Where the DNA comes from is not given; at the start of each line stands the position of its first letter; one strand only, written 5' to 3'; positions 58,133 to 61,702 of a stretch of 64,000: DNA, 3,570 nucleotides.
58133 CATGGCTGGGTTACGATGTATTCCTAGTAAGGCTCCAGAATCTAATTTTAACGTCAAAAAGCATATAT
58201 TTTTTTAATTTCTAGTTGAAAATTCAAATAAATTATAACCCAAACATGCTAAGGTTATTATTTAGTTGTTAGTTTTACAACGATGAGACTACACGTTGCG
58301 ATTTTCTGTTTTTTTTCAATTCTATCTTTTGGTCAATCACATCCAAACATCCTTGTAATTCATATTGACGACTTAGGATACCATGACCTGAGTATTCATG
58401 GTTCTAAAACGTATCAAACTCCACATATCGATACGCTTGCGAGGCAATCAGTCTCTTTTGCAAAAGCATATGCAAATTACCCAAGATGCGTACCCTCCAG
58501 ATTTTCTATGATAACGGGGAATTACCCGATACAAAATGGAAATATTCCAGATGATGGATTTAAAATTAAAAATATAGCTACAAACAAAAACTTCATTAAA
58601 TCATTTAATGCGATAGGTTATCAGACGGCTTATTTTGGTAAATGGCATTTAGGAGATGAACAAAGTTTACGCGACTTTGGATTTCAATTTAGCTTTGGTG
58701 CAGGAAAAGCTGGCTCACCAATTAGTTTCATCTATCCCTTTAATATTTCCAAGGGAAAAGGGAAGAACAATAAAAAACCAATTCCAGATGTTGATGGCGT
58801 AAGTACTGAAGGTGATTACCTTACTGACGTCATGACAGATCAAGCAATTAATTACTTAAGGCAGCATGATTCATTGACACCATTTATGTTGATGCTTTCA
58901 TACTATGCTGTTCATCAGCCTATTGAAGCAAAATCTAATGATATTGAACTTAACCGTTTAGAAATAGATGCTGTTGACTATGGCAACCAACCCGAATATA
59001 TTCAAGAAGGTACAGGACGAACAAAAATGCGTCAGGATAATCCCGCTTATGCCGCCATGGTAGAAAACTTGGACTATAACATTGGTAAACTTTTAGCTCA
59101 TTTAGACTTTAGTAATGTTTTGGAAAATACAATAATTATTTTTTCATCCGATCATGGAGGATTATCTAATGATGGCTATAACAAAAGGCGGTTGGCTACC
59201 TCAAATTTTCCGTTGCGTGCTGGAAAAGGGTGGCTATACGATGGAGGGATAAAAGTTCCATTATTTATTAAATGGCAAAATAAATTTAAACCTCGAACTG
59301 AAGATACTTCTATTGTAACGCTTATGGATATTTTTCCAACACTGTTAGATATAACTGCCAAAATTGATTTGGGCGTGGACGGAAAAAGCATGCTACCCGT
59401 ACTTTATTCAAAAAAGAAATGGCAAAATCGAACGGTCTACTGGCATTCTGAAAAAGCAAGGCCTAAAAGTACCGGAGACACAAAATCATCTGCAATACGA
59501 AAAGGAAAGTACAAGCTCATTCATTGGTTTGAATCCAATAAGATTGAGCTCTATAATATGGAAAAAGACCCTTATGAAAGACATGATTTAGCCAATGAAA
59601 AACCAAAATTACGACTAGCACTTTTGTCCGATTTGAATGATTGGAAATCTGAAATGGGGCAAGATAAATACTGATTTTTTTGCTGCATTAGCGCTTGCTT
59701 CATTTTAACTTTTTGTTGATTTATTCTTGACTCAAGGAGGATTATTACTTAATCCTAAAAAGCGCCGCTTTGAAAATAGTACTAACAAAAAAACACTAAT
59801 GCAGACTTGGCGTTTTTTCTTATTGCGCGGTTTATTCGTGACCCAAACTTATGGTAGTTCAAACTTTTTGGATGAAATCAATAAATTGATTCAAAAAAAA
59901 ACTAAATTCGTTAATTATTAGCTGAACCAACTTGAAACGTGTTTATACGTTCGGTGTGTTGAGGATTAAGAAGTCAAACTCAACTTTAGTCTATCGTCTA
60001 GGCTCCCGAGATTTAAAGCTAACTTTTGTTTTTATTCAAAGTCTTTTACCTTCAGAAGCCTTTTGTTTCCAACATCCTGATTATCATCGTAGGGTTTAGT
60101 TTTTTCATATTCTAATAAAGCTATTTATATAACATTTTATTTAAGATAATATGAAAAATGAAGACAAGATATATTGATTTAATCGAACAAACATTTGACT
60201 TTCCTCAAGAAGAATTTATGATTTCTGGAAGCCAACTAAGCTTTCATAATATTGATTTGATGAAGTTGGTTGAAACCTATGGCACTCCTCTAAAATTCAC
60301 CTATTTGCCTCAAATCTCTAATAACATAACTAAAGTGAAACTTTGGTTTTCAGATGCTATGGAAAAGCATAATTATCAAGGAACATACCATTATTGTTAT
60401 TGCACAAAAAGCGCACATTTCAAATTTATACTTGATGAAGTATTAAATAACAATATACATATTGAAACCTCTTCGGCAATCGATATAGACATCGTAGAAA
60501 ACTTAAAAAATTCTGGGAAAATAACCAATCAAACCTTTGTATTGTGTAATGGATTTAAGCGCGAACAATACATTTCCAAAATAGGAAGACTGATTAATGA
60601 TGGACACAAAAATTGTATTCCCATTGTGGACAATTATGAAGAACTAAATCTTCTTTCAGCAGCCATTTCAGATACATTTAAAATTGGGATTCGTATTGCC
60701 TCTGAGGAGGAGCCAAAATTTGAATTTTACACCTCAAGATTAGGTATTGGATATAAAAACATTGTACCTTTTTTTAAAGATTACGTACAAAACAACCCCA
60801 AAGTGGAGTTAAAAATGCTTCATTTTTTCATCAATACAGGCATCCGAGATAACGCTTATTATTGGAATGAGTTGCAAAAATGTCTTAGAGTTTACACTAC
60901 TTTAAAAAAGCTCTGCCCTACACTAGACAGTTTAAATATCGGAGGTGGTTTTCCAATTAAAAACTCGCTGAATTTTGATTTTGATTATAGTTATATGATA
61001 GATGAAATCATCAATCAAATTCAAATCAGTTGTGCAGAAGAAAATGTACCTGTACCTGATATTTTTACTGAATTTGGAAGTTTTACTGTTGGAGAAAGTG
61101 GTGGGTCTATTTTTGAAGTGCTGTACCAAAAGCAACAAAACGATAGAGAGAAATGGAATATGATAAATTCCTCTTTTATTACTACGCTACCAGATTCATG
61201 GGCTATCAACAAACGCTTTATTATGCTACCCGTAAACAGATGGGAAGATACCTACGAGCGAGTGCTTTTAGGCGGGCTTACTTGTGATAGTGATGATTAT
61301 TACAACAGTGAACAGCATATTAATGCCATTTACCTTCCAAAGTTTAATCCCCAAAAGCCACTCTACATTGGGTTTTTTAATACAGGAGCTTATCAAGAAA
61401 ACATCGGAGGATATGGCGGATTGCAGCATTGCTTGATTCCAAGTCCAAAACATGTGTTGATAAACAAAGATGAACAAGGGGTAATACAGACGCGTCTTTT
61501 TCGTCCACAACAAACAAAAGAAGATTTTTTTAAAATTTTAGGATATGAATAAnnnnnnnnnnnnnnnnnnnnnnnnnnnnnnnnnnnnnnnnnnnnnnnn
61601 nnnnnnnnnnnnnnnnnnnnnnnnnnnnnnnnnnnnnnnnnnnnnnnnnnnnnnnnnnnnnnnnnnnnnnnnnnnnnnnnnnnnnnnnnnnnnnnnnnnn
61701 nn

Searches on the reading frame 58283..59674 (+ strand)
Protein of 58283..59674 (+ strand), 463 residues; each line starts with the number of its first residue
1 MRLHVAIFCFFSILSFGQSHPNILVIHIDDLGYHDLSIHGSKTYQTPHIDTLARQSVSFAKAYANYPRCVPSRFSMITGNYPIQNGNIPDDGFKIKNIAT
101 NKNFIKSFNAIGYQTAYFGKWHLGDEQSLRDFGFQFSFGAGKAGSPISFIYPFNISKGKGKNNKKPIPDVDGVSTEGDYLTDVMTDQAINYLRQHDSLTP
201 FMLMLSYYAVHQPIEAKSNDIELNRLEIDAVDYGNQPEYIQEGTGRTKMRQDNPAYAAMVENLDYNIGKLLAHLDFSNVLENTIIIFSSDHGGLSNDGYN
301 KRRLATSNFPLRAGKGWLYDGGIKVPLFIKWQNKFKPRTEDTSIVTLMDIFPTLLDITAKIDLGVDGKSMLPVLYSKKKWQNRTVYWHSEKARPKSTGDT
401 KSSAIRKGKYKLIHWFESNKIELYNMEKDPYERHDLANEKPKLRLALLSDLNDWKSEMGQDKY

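Call 8: search_protein_families(library=pfam, proteins=[window:58283-59674:+])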
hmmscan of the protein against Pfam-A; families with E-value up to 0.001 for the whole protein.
window:58283-59674:+ (463 aa): 4 families
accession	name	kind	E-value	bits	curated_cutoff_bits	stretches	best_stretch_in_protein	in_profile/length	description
PF00884.28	Sulfatase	-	2.3e-51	175.3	25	1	21-358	1-299/301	Sulfatase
PF16347.10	SGSH_C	-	7.5e-20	72.1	29.3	1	315-441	8-136/154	N-sulphoglucosamine sulphohydrolase, C-terminal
PF01663.27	Phosphodiest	-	2.3e-11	44.3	23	2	252-304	180-230/342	Type I phosphodiesterase / nucleotide pyrophosphatase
PF02995.22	DUF229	-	0.00028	20.2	25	1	256-292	306-342/496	Protein of unknown function (DUF229)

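Call 34: find_encoding_contigs(protein=window:58283-59674:+, flank=6000, max_places=10)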
Protein window:58283-59674:+ (463 aa): no gene with exactly this product is on record in the collection.

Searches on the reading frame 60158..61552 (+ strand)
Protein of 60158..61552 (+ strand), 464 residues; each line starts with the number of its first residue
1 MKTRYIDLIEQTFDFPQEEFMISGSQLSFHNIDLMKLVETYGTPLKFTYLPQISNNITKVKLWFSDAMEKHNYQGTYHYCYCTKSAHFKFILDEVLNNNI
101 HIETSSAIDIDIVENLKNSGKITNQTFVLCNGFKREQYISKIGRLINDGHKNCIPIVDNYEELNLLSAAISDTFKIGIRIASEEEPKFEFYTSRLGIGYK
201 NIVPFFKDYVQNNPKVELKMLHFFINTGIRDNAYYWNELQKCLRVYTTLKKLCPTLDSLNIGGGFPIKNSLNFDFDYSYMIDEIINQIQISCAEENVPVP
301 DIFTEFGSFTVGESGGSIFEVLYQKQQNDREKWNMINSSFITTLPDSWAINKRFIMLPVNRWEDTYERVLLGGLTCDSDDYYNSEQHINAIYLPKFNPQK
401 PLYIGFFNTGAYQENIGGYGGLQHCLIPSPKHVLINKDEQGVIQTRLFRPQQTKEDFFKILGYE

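Call 66: search_protein_families(library=pfam, proteins=[window:60158-61552:+])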
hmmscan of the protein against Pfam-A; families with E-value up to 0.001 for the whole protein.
window:60158-61552:+ (464 aa): 1 family
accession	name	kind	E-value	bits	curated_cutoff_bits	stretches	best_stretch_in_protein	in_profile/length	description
PF02784.22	Orn_Arg_deC_N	-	1.9e-12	47.6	23.4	1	74-311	16-246/247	Pyridoxal-dependent decarboxylase, pyridoxal binding domain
